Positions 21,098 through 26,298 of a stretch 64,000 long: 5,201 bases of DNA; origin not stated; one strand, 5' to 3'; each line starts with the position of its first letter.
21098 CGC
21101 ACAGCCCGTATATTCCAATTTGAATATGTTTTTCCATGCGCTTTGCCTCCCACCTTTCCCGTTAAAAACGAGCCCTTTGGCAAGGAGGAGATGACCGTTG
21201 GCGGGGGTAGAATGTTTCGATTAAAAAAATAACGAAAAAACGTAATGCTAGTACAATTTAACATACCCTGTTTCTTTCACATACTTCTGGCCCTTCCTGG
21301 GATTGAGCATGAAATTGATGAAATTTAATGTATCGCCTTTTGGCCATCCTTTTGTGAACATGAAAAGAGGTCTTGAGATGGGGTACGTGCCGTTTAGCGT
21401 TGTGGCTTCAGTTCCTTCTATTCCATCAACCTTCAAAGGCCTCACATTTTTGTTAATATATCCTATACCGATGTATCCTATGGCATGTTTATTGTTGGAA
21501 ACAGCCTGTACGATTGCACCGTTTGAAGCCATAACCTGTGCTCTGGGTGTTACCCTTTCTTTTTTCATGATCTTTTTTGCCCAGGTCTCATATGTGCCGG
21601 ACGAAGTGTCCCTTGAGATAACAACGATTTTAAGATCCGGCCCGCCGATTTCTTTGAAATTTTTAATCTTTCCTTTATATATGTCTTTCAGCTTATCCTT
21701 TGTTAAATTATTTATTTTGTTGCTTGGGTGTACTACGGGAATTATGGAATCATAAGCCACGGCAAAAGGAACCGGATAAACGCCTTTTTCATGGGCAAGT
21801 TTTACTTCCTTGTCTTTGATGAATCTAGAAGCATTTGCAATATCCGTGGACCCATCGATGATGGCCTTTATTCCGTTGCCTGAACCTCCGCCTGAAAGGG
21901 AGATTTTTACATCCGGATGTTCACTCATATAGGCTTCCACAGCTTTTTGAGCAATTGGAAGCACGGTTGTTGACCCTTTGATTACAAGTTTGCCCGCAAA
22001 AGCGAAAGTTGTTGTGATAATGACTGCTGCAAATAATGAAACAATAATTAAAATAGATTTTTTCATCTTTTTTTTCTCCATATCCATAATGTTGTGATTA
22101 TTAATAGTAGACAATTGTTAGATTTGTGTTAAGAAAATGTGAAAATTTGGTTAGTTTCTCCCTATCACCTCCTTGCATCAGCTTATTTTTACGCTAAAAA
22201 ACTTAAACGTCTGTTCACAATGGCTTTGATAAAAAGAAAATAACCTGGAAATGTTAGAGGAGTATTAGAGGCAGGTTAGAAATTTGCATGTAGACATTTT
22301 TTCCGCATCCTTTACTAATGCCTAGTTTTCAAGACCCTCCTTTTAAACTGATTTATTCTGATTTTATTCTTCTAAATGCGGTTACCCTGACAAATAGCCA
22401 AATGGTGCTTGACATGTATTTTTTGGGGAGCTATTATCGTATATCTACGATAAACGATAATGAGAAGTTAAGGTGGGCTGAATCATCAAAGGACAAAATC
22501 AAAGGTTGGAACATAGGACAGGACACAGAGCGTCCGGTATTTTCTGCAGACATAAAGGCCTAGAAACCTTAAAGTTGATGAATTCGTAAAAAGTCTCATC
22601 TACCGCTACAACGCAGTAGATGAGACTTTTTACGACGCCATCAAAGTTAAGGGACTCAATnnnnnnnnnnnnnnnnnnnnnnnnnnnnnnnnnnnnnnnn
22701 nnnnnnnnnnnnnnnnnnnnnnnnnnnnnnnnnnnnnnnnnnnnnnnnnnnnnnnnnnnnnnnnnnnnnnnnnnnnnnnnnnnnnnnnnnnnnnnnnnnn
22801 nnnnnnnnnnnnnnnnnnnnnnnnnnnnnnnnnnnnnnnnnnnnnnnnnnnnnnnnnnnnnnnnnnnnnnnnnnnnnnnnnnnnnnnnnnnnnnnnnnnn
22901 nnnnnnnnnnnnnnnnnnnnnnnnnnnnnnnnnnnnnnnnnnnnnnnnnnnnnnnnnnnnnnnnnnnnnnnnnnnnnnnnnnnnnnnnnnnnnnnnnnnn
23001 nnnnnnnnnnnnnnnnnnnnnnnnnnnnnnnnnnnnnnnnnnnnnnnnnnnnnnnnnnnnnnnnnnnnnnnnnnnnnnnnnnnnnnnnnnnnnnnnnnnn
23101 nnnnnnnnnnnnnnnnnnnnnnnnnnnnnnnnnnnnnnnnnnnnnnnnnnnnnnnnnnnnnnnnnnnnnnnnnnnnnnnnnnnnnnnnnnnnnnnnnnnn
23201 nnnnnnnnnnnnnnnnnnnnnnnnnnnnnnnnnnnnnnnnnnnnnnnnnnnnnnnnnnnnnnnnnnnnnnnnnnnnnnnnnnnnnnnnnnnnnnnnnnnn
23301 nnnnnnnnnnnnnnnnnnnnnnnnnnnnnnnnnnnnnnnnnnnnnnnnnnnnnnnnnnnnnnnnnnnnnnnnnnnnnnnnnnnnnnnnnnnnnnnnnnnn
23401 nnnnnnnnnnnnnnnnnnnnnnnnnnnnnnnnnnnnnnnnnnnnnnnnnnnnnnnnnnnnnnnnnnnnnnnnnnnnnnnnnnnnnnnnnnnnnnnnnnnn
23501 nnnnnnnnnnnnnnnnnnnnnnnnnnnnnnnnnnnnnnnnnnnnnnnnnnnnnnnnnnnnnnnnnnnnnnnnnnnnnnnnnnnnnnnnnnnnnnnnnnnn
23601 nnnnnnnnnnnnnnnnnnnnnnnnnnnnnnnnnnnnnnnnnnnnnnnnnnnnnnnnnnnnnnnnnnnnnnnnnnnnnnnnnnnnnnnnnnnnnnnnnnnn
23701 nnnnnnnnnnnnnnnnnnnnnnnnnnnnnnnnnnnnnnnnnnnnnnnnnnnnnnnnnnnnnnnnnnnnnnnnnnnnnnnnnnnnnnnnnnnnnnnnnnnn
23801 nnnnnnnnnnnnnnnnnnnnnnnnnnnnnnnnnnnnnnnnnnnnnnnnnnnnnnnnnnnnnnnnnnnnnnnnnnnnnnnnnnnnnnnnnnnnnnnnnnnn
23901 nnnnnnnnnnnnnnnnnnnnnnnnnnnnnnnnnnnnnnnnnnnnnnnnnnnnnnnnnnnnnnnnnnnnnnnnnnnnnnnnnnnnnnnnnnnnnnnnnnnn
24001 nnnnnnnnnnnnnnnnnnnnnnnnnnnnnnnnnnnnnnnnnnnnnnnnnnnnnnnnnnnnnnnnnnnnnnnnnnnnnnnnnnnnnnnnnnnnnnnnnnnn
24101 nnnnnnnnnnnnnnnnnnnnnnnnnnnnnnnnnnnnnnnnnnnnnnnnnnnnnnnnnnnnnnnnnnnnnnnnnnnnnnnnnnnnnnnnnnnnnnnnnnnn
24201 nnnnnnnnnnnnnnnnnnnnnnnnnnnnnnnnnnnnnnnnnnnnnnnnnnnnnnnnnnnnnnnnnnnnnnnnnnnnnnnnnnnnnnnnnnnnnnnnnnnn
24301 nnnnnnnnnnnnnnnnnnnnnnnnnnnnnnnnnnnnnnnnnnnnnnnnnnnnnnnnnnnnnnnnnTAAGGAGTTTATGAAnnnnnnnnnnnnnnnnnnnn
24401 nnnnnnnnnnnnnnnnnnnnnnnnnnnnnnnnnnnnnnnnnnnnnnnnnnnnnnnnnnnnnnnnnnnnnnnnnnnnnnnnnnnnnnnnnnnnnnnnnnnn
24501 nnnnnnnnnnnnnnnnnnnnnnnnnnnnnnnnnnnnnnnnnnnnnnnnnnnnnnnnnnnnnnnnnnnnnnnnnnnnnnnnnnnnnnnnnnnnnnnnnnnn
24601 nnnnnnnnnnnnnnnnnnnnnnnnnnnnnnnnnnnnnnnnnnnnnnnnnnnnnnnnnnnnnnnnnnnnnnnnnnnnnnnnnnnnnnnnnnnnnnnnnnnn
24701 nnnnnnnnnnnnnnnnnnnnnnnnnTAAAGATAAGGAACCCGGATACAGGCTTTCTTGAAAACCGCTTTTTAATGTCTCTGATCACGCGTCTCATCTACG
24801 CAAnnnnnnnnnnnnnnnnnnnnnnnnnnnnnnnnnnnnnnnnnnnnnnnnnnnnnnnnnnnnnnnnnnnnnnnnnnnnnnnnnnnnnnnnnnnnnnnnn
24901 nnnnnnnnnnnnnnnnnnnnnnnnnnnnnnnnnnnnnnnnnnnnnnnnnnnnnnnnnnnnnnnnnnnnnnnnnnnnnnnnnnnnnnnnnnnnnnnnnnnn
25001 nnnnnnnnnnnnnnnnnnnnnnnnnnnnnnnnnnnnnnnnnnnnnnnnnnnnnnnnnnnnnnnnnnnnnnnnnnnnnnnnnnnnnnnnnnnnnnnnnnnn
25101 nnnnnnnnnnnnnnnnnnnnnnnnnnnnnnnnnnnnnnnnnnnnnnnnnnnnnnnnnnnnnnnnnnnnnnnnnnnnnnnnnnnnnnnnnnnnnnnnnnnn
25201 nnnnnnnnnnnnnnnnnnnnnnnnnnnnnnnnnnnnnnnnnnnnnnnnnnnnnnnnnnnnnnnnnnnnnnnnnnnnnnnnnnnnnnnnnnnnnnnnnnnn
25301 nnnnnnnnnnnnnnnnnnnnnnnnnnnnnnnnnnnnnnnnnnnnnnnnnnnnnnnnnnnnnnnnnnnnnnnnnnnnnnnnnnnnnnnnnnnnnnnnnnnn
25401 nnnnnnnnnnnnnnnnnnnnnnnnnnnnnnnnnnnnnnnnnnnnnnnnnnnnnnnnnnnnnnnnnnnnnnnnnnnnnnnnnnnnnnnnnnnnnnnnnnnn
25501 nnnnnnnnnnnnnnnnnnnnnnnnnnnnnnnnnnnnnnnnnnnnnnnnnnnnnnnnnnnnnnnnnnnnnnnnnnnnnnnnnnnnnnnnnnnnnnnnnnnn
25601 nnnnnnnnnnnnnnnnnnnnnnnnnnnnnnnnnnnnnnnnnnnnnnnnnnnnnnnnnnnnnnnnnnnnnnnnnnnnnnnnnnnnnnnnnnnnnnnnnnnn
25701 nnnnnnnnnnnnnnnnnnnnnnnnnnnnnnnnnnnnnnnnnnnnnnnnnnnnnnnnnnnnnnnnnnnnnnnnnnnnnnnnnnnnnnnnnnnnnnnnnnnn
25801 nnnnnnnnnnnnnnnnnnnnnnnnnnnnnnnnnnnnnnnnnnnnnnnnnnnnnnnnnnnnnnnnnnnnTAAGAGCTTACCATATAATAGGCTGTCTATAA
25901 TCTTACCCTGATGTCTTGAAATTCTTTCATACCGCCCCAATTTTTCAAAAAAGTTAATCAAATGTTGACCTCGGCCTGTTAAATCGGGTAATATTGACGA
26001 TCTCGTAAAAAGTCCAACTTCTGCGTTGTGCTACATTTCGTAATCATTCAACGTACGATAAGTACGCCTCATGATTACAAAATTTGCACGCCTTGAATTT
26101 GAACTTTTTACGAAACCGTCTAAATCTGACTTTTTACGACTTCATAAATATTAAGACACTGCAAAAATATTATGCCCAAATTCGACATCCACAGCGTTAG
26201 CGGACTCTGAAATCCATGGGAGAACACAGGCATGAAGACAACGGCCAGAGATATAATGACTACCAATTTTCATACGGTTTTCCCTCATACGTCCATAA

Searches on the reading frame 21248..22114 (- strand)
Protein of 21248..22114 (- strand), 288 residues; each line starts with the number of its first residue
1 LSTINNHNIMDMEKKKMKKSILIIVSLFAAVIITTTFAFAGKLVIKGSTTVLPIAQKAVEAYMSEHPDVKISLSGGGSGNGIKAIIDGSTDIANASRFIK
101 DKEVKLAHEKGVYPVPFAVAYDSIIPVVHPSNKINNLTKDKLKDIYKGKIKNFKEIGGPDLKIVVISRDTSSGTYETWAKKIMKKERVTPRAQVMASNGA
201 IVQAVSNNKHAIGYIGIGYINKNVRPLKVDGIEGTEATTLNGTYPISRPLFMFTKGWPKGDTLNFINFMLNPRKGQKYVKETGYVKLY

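Call 8: search_protein_families(library=pfam, proteins=[window:21248-22114:-])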
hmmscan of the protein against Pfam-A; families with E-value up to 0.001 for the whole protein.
window:21248-22114:- (288 aa): 5 families
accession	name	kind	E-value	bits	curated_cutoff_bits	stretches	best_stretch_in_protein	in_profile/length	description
PF12849.12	PBP_like_2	-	7.5e-41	141.1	27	1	41-272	10-266/267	PBP superfamily domain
PF12727.12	PBP_like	-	3.5e-13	49.6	27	1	60-224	2-158/193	PBP superfamily domain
PF01547.30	SBP_bac_1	-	1.4e-10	42.1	26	1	52-273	7-304/307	Bacterial extracellular solute-binding protein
PF13531.11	SBP_bac_11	-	7.3e-08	32.9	25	1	53-284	11-226/227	Bacterial extracellular solute-binding protein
PF03466.25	LysR_substrate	-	0.00093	19.1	28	0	48-97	13-63/209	LysR substrate binding domain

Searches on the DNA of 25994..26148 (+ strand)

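Call 80: search_dna_similar(query=window:25994-26148:+, collection=plasmids, mode=distant, max_evalue=0.001, max_rows=10)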
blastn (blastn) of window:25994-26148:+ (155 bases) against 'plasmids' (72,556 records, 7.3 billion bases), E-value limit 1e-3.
No match.
